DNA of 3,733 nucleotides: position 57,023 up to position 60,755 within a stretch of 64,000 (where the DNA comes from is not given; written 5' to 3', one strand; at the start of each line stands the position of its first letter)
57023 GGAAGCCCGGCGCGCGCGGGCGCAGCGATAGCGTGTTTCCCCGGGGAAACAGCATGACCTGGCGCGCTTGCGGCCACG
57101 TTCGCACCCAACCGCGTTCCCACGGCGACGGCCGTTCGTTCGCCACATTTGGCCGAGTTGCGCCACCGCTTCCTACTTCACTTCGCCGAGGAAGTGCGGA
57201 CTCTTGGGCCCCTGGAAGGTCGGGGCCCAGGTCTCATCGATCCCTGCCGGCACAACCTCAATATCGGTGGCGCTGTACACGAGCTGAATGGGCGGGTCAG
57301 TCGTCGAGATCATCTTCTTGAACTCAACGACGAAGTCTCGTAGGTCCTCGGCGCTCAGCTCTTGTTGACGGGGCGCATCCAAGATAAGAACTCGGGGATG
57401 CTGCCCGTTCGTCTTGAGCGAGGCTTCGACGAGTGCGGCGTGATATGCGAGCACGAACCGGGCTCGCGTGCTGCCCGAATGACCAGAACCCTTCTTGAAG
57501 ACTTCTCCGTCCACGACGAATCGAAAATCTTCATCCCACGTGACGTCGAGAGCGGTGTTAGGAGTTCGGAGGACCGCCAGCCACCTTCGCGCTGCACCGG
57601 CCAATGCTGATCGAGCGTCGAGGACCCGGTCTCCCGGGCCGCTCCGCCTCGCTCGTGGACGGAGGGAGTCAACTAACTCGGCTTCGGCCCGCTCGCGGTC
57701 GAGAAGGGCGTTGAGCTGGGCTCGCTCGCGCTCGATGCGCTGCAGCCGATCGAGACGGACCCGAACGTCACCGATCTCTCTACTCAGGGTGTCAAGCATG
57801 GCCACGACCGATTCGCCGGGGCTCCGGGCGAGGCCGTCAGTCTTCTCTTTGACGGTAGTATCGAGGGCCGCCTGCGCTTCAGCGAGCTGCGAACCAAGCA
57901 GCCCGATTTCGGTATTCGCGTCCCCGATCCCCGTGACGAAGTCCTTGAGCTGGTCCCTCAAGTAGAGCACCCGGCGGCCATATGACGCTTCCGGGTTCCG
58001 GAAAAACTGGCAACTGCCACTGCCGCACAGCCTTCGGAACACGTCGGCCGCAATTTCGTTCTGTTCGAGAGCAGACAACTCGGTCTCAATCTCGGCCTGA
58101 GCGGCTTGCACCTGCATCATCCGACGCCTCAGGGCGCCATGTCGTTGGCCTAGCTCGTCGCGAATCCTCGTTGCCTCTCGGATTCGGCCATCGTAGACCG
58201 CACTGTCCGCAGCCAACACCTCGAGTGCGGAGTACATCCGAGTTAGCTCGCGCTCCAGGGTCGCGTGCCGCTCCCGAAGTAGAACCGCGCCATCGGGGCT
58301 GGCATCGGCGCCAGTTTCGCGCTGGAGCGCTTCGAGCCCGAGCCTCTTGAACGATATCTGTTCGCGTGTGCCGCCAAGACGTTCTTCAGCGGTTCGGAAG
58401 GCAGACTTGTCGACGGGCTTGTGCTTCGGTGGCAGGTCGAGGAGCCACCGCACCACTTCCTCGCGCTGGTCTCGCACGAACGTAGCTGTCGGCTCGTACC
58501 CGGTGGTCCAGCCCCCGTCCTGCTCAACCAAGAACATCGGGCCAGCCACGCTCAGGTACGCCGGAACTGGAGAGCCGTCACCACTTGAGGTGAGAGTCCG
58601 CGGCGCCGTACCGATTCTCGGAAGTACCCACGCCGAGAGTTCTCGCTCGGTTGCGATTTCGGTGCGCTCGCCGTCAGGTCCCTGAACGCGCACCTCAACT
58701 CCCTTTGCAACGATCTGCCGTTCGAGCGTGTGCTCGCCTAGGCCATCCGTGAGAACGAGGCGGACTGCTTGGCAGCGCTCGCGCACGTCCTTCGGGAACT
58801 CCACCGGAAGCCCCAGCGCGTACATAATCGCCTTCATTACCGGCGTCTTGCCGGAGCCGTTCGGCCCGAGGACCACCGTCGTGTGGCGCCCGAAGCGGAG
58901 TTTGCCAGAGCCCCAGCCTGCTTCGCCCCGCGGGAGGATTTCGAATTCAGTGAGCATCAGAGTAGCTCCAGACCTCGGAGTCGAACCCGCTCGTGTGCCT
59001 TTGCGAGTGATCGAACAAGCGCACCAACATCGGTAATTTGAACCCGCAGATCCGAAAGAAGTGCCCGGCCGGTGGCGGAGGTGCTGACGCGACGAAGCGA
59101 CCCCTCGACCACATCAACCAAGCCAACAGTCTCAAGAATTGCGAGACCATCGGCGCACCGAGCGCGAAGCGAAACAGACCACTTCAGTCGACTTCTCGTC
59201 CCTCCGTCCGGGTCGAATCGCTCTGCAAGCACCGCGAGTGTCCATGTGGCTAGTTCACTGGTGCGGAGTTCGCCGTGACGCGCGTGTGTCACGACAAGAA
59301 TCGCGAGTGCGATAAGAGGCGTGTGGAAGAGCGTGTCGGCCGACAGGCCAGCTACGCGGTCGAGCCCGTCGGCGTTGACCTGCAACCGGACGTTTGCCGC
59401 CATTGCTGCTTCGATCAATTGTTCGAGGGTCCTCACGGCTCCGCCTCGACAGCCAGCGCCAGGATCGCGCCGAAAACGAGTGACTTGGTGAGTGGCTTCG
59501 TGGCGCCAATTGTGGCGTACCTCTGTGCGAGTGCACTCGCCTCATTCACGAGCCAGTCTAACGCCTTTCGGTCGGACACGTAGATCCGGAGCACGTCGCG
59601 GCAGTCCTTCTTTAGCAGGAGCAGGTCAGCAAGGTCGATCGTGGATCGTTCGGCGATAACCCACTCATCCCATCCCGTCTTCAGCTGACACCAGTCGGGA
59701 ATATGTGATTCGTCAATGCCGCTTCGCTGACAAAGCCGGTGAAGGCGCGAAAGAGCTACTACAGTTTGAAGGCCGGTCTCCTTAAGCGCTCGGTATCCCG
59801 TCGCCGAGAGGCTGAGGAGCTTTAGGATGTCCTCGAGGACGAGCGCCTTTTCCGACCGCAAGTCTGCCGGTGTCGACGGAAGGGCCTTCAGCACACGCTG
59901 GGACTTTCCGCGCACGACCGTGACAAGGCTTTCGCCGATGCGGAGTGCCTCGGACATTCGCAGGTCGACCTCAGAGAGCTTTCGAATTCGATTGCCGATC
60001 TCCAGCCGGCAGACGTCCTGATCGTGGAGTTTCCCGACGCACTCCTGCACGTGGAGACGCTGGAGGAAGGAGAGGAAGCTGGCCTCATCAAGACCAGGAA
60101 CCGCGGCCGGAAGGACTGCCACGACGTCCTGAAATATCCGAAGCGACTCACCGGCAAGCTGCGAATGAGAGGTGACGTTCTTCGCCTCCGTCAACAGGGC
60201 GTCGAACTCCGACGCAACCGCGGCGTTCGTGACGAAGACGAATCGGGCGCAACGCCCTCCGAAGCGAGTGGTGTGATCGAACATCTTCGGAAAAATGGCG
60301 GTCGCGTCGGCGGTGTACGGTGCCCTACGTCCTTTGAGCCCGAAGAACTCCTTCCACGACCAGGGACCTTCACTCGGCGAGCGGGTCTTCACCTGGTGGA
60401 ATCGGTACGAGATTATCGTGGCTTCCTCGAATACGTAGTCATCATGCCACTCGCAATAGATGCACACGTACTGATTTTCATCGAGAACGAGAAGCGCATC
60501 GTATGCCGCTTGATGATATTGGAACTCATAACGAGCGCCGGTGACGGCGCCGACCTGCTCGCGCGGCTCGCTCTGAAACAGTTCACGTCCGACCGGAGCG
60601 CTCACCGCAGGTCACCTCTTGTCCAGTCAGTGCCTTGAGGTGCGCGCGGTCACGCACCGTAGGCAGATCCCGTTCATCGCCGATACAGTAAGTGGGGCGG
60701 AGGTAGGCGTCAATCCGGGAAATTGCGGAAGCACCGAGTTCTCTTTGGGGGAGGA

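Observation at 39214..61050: Five copies of a 16-bp perfect palindrome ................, all intergenic and mostly 45-200 nt upstream of gene starts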

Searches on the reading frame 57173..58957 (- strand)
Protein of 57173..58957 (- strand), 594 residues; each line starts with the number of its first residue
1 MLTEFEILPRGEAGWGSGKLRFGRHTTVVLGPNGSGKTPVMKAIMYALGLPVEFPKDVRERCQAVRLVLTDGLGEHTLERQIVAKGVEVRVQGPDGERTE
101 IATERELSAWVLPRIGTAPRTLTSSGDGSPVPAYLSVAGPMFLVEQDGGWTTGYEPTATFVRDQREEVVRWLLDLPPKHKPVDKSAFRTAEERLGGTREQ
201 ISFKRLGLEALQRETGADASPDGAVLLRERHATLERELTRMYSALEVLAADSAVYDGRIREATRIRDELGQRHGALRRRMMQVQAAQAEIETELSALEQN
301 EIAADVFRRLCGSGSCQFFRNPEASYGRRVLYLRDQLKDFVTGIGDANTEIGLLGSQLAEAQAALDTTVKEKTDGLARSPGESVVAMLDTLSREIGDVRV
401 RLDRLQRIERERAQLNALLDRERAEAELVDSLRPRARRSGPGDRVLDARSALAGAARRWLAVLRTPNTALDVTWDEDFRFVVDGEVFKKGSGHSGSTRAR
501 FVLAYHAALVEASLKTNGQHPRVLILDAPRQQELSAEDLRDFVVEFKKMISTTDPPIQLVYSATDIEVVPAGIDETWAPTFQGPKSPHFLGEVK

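Call 7: search_protein_families(library=pfam, proteins=[window:57173-58957:-], max_evalue=0.01)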
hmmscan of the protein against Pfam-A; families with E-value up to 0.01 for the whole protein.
window:57173-58957:- (594 aa): 4 families
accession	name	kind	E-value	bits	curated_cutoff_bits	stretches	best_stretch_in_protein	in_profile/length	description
PF02463.25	SMC_N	-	2e-06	27.8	40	1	20-50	20-50/220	RecF/RecN/SMC N terminal domain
PF13476.12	AAA_23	-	3.7e-06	28.2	27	1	19-52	14-47/201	AAA domain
PF06818.20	Fez1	-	0.00048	21.1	34.4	0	185-299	45-154/199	Fez1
PF13304.12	AAA_21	-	0.0073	16.8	27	0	27-50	2-25/304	AAA domain, putative AbiEii toxin, Type IV TA system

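Call 77: search_protein_families(library=padloc, proteins=[window:57173-58957:-], max_evalue=0.001)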
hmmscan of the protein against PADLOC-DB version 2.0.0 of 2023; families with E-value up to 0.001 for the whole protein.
window:57173-58957:- (594 aa): 21 families
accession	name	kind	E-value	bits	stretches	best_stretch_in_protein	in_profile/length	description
PDLC00262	LmuB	-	1.7e-119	398.3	1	2-592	3-584/588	AAA ATPase domain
PDLC00259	LmuB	-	1.9e-113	378.4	1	2-593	3-585/588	AAA ATPase domain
PDLC03860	LmuB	-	3.7e-48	162.4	1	3-548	7-507/565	-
PDLC00261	LmuB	-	3.1e-44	149.3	1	255-593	15-349/355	AAA ATPase domain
PDLC00263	LmuB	-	5.2e-39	132.3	1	3-180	4-179/204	AAA ATPase domain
PDLC03863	LmuB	-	1.5e-32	111.1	1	19-546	19-565/610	-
PDLC03862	LmuB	-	1e-18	65.1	2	309-531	348-567/643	-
PDLC03864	LmuB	-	3.9e-12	43.5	1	496-569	565-638/657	-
PDLC03859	LmuB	-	1.5e-11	42.3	1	276-560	379-580/611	-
PDLC00249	LmuB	-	4.1e-10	36.9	1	493-542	453-502/565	AAA ATPase domain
PDLC04135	mad3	-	1.6e-08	32.5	1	19-50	17-48/374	mads_3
PDLC00253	LmuB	-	3.6e-07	27.1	1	492-542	449-499/567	AAA ATPase domain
PDLC00256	LmuB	-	7.6e-07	26.2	0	492-550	452-510/563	AAA ATPase domain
PDLC03867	LmuB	-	2.2e-06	24.5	1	21-103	22-106/605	-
PDLC04140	mad8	-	2.1e-05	22.2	1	25-74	28-67/314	mads_8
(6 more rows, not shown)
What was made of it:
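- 57173..60984 (-): Operon flanked by sites 4 and 5: 133-aa ORF, LmuA (Cap4 nuclease, 59433-60605), LmuC (58957-59436) and LmuB (SMC-like, 57173-58957). This is a Lamassu defence system and a candidate target operon. calls 7, 77.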

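Call 78: search_protein_families(library=ncbifam, proteins=[window:57173-58957:-], max_evalue=0.001)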
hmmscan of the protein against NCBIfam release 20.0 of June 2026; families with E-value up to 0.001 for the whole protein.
window:57173-58957:- (594 aa): 5 families
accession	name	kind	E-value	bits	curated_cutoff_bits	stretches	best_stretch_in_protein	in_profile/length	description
NF045487.1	ASRP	equivalog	2.3e-08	33.1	300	0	16-78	6-67/593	archaea-specific SMC-related protein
TIGR02169.1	SMC_prok_A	equivalog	1.5e-07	29.5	729.4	1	20-50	19-49/1165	chromosome segregation protein SMC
TIGR02168.1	SMC_prok_B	equivalog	1.6e-06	26.2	567.35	1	19-49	18-48/1181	chromosome segregation protein SMC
NF053563.1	Rkd4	equivalog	0.00028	19.1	860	0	19-48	19-47/747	arcadin-4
TIGR00618.1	sbcc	subfamily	0.00059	17.9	478.5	0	22-48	22-51/1043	exonuclease subunit SbcC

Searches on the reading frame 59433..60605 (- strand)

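Call 7: search_protein_families(library=pfam, proteins=[window:59433-60605:-], max_evalue=0.01)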
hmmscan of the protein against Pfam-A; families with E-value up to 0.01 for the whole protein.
window:59433-60605:- (390 aa): 1 family
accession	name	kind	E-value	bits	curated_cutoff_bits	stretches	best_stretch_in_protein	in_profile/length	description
PF14130.12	Cap4_nuclease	-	2.5e-15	57.7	26.2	1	19-147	3-122/200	Cap4, dsDNA endonuclease domain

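Call 77: search_protein_families(library=padloc, proteins=[window:59433-60605:-], max_evalue=0.001)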
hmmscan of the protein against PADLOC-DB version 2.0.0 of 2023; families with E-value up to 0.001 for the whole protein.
window:59433-60605:- (390 aa): 10 families
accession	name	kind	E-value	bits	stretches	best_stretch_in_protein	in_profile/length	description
PDLC00260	LmuB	-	1.3e-65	219.9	1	9-388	4-386/388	DUF4297 domain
PDLC00242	LmuA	-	7e-63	210.9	1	8-388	3-386/388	DUF4297 domain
PDLC03849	LmuA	-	1.3e-27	95.3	1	12-385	10-364/370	-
PDLC00247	LmuA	-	2.5e-15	54.5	1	9-309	4-307/376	DUF4297 domain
PDLC03848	LmuA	-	3.6e-15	55.2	1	20-194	10-172/373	-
PDLC00240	LmuA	-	3.5e-09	34.6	1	13-76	14-80/364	DUF4297 domain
PDLC00238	LmuA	-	3.2e-08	31.4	1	6-133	6-131/365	DUF4297 domain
PDLC00248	LmuA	-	1.5e-07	28.9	1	11-75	8-76/359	DUF4297 domain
PDLC00243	LmuA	-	3.5e-06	24.8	1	34-130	31-121/361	DUF4297 domain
PDLC00173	HamA1|HamA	-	5.3e-06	23.3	1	24-147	17-134/539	DUF1837 domain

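Call 78: search_protein_families(library=ncbifam, proteins=[window:59433-60605:-], max_evalue=0.001)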
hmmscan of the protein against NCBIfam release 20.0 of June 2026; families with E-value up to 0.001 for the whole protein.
window:59433-60605:- (390 aa): 0 families
